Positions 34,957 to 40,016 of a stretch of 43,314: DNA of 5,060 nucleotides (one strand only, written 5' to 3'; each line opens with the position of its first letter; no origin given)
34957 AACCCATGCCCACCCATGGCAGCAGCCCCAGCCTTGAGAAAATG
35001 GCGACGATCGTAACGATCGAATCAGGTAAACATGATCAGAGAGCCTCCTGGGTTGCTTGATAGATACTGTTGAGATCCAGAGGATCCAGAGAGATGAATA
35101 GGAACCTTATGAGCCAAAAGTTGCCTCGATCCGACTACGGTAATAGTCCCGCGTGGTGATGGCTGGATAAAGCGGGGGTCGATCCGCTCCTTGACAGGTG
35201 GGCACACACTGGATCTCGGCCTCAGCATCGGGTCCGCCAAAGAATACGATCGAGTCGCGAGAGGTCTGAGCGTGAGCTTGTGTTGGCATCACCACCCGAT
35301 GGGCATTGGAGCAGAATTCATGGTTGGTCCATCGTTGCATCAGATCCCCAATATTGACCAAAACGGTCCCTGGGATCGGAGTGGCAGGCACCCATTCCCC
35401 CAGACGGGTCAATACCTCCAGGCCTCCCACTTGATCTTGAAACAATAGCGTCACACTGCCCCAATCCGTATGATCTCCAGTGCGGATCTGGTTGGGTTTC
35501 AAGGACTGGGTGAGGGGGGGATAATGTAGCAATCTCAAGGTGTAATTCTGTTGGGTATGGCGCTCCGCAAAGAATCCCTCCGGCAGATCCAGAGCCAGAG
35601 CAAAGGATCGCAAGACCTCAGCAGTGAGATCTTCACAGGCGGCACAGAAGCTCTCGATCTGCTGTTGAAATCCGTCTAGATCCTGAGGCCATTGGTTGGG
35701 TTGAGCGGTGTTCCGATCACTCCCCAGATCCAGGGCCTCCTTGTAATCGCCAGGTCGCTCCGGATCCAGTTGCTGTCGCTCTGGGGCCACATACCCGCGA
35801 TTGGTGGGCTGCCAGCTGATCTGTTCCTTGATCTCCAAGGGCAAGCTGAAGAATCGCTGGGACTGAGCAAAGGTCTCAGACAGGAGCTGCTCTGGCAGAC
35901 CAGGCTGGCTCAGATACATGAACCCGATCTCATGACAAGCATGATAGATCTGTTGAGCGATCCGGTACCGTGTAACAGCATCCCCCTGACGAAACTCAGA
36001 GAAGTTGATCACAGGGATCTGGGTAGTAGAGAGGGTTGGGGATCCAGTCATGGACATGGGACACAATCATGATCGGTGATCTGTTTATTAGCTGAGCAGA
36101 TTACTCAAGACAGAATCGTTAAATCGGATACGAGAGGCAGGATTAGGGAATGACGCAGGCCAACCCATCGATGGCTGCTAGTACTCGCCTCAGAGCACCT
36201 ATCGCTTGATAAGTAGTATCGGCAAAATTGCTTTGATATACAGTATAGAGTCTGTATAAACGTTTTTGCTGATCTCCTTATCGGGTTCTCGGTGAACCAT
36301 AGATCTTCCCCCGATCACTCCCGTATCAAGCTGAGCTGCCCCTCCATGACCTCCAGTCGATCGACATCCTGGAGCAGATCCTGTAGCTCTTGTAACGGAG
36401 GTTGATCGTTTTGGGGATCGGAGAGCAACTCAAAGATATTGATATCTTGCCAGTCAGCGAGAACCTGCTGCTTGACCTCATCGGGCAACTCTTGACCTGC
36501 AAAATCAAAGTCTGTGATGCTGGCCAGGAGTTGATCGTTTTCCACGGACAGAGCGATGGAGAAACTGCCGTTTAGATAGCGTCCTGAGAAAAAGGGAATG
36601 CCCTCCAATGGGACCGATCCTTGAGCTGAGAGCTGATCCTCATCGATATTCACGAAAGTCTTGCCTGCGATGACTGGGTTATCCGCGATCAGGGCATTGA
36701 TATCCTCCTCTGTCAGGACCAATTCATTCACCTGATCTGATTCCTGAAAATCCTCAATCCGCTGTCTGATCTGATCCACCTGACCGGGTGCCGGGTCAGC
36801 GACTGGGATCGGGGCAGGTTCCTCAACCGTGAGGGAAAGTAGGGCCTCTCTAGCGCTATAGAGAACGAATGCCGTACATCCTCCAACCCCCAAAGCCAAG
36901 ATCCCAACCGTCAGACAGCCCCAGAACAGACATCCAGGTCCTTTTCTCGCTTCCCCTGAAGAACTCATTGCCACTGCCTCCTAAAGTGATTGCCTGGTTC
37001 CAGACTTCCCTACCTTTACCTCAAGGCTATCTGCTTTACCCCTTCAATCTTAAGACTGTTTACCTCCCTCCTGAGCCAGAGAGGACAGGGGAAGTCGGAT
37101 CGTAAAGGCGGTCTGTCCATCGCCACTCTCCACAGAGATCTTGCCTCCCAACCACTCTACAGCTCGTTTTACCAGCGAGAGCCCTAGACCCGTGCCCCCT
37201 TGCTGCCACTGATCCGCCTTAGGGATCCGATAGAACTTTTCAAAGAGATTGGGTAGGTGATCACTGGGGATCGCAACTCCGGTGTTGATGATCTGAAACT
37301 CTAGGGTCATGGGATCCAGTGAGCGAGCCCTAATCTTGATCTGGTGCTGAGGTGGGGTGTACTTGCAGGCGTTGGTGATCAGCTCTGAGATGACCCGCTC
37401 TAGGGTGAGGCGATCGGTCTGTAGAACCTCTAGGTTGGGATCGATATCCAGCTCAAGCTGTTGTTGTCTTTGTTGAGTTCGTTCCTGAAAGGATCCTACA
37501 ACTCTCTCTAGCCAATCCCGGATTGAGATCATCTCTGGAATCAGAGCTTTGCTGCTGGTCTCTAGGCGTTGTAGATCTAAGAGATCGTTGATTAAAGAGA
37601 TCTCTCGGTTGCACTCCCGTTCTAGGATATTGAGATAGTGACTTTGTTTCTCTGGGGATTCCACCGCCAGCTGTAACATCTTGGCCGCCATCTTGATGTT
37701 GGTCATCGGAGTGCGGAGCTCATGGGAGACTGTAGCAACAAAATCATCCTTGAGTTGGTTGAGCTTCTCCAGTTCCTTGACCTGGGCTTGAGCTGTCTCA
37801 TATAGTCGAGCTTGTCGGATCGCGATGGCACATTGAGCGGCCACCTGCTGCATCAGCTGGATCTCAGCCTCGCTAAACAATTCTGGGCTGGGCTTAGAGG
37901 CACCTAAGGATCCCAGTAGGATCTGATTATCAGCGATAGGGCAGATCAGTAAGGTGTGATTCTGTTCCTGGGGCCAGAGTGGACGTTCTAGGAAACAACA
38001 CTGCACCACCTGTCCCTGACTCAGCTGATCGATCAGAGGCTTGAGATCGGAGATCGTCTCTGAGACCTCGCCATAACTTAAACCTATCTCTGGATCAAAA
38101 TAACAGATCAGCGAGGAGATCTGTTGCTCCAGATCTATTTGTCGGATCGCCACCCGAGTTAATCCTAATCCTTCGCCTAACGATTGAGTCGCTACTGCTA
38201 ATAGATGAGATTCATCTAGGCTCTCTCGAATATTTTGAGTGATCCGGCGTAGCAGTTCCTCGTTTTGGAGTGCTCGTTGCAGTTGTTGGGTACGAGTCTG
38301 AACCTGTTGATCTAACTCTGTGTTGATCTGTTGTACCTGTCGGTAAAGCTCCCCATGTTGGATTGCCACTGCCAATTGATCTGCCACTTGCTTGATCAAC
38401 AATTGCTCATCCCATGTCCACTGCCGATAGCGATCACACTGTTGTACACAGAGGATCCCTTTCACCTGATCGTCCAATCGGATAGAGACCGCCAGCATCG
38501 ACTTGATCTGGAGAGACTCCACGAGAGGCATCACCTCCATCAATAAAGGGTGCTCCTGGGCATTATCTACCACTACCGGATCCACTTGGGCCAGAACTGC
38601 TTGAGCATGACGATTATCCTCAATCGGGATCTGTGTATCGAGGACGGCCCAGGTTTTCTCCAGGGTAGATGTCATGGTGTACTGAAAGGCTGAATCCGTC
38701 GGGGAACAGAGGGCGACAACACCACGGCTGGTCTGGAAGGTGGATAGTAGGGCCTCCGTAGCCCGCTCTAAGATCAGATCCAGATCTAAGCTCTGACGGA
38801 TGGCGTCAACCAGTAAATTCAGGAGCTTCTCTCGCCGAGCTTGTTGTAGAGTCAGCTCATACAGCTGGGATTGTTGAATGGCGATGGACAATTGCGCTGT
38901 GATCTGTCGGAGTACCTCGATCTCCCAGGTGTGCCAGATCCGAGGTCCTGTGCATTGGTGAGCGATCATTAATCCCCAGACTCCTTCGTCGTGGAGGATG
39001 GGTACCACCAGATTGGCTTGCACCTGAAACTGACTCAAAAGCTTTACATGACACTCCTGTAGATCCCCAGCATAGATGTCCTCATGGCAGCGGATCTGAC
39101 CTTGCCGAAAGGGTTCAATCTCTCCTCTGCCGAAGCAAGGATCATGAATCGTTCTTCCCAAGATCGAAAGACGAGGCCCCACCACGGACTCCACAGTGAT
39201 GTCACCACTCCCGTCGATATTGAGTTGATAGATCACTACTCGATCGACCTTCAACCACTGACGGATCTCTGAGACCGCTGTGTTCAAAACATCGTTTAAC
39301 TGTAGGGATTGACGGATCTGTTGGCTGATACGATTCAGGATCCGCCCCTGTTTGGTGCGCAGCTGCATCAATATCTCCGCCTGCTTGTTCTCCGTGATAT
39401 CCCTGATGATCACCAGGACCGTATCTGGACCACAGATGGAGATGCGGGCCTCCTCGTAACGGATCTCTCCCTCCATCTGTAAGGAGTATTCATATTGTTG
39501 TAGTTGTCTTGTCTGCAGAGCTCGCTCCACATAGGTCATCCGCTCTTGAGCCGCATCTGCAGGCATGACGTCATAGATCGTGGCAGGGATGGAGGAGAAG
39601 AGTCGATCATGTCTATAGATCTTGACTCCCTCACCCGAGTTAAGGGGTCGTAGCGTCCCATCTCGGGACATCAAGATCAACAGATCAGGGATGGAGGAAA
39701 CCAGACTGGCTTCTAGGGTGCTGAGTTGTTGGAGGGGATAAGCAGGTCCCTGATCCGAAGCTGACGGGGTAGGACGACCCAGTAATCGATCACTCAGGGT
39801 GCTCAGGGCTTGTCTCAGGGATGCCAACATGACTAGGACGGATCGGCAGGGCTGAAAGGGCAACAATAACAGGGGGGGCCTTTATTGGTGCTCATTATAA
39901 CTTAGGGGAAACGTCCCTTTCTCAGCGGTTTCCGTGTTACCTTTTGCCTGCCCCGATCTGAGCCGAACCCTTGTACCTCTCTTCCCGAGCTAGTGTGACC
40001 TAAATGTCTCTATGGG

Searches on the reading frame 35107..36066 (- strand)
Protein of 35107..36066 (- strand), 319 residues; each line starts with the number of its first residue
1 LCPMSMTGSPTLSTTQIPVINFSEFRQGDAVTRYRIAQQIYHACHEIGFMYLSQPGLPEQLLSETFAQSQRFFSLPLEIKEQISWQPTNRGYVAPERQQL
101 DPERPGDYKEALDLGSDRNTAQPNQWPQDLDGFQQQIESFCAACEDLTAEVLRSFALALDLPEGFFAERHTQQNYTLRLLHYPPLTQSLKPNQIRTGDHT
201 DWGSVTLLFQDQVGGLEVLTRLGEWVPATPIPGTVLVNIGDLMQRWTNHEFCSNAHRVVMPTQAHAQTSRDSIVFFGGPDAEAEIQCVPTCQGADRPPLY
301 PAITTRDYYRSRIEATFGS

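Call 23: search_protein_families(library=ncbifam, proteins=[window:35107-36066:-], max_evalue=1e-10)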
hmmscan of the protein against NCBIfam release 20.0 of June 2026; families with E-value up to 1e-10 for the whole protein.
window:35107-36066:- (319 aa): 0 families

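Call 60: search_protein_families(library=pfam, proteins=[window:35107-36066:-], max_evalue=0.00001)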
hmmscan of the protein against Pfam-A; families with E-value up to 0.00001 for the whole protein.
window:35107-36066:- (319 aa): 2 families
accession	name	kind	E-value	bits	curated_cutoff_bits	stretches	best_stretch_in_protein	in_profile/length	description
PF14226.12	DIOX_N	-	1.2e-26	94.1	27.3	1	17-128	1-116/117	non-haem dioxygenase in morphine synthesis N-terminal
PF03171.26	2OG-FeII_Oxy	-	6.2e-21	75.1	23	1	173-277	7-99/101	2OG-Fe(II) oxygenase superfamily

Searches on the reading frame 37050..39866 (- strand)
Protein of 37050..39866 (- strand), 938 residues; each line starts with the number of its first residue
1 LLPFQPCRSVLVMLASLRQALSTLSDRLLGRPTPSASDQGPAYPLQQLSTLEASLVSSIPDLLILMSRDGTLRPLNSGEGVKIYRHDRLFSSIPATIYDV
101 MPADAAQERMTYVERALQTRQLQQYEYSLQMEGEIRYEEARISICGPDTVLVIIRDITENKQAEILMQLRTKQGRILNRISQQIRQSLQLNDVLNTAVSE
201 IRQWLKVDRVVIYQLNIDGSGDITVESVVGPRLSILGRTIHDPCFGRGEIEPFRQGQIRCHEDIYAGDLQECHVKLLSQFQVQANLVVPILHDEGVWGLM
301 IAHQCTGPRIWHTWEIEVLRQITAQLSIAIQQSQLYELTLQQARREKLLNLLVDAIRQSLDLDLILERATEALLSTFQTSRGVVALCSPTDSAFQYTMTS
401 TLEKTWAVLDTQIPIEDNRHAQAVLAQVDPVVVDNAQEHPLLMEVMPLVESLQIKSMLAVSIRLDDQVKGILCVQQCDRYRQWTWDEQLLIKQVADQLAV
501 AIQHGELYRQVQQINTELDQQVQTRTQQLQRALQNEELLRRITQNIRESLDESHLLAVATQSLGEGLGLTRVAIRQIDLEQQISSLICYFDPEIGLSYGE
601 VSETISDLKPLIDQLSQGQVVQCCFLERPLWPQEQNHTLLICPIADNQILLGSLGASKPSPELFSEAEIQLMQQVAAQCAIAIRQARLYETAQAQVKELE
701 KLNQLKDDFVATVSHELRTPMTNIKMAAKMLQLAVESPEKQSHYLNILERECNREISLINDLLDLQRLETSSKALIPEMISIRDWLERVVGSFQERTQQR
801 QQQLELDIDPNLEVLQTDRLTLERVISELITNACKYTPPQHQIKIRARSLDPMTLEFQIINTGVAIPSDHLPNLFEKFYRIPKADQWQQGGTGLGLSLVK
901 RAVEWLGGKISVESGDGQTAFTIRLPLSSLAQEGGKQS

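Call 60: search_protein_families(library=pfam, proteins=[window:37050-39866:-], max_evalue=0.00001)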
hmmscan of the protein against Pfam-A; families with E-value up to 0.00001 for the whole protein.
window:37050-39866:- (938 aa): 6 families
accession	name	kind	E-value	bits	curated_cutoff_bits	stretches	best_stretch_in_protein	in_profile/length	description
PF01590.32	GAF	-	3.7e-46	157.4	22.4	3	190-330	2-133/133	GAF domain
PF02518.31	HATPase_c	-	2.1e-26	93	26.4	1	818-928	2-110/111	Histidine kinase-, DNA gyrase B-, and HSP90-like ATPase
PF13185.12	GAF_2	-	4.3e-23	82.5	28.6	2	189-331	3-136/136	GAF domain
PF00512.31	HisKA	-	1.1e-17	64.2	26.9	1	706-770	2-65/66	His Kinase A (phospho-acceptor) domain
PF13492.12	GAF_3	-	7.5e-13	49.5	27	0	361-504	1-129/129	GAF domain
PF08448.16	PAS_4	-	2.4e-07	31.4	23.1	1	57-161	2-109/110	PAS fold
